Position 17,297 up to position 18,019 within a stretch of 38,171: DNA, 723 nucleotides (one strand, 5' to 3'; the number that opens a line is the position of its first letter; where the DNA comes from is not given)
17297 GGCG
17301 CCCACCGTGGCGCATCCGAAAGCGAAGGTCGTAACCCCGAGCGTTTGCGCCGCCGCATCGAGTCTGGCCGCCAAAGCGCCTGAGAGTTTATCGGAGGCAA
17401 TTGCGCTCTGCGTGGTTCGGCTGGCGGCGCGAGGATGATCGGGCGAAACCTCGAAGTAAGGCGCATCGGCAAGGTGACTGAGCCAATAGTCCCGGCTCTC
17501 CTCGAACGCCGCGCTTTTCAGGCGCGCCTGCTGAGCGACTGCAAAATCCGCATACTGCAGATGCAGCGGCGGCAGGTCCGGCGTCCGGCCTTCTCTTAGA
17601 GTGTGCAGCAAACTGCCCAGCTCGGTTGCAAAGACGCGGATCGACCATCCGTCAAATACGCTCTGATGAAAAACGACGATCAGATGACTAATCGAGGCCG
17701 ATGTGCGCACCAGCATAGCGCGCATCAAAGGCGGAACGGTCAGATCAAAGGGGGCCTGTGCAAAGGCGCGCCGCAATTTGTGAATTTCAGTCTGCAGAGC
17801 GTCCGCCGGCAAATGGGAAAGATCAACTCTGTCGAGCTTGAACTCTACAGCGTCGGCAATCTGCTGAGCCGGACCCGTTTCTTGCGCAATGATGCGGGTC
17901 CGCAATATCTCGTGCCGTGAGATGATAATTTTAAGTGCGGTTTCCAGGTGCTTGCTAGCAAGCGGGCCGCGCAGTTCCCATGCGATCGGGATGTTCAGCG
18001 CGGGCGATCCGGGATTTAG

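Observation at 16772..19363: Tandem condensation domains that both lack the second His of HHxxxDG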

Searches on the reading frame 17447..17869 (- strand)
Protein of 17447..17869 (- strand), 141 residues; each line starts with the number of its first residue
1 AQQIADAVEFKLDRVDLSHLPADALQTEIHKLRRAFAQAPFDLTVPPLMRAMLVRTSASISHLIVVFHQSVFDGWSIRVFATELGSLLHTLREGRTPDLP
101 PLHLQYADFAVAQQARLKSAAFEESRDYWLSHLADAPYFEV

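Call 54: search_solved_structures(query=window:17447-17869:-, max_evalue=0.000001, show_alignments=5)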
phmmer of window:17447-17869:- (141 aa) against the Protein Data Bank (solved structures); distinct sequences matched with E-value up to 0.000001: 16.
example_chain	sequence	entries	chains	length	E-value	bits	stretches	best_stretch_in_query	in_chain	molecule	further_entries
6oyf_A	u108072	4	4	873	7.7e-16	61.6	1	27-138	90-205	Txo1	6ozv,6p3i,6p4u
9lcq_A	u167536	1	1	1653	3.1e-15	59.6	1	34-137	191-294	PvdL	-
9up2_A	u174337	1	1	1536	4.6e-15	59.1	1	34-137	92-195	PvdL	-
6p1j_A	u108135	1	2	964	5.7e-15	58.8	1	26-138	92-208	Txo2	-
9lcp_A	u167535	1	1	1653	5.7e-15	58.8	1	34-137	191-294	PvdL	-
9lco_A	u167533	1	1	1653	5.7e-15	58.8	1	34-137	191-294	PvdL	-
8z0q_C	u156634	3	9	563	1.7e-13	54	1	26-137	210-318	Special condensation domain in NRPS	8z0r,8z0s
9rde_A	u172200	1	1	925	5e-13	52.5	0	11-133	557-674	Bacitracin synthase 3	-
2jgp_A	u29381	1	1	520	2.4e-10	43.8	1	26-135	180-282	TYROCIDINE SYNTHETASE 3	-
8jbr_A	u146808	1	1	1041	4.8e-10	42.9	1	8-136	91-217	McyA protein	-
8f7h_A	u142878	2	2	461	8.6e-09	38.8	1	7-133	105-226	Surfactin synthetase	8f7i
8f7f_A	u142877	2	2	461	2.5e-08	37.3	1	7-133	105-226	Surfactin synthetase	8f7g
5u89_A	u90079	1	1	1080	3.6e-08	36.8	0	28-137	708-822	Amino acid adenylation domain protein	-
6m7l_B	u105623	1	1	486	4.3e-08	36.6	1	24-122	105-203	Putative non-ribosomal peptide synthetase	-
5t7z_A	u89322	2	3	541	6.6e-08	36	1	4-137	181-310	EpoB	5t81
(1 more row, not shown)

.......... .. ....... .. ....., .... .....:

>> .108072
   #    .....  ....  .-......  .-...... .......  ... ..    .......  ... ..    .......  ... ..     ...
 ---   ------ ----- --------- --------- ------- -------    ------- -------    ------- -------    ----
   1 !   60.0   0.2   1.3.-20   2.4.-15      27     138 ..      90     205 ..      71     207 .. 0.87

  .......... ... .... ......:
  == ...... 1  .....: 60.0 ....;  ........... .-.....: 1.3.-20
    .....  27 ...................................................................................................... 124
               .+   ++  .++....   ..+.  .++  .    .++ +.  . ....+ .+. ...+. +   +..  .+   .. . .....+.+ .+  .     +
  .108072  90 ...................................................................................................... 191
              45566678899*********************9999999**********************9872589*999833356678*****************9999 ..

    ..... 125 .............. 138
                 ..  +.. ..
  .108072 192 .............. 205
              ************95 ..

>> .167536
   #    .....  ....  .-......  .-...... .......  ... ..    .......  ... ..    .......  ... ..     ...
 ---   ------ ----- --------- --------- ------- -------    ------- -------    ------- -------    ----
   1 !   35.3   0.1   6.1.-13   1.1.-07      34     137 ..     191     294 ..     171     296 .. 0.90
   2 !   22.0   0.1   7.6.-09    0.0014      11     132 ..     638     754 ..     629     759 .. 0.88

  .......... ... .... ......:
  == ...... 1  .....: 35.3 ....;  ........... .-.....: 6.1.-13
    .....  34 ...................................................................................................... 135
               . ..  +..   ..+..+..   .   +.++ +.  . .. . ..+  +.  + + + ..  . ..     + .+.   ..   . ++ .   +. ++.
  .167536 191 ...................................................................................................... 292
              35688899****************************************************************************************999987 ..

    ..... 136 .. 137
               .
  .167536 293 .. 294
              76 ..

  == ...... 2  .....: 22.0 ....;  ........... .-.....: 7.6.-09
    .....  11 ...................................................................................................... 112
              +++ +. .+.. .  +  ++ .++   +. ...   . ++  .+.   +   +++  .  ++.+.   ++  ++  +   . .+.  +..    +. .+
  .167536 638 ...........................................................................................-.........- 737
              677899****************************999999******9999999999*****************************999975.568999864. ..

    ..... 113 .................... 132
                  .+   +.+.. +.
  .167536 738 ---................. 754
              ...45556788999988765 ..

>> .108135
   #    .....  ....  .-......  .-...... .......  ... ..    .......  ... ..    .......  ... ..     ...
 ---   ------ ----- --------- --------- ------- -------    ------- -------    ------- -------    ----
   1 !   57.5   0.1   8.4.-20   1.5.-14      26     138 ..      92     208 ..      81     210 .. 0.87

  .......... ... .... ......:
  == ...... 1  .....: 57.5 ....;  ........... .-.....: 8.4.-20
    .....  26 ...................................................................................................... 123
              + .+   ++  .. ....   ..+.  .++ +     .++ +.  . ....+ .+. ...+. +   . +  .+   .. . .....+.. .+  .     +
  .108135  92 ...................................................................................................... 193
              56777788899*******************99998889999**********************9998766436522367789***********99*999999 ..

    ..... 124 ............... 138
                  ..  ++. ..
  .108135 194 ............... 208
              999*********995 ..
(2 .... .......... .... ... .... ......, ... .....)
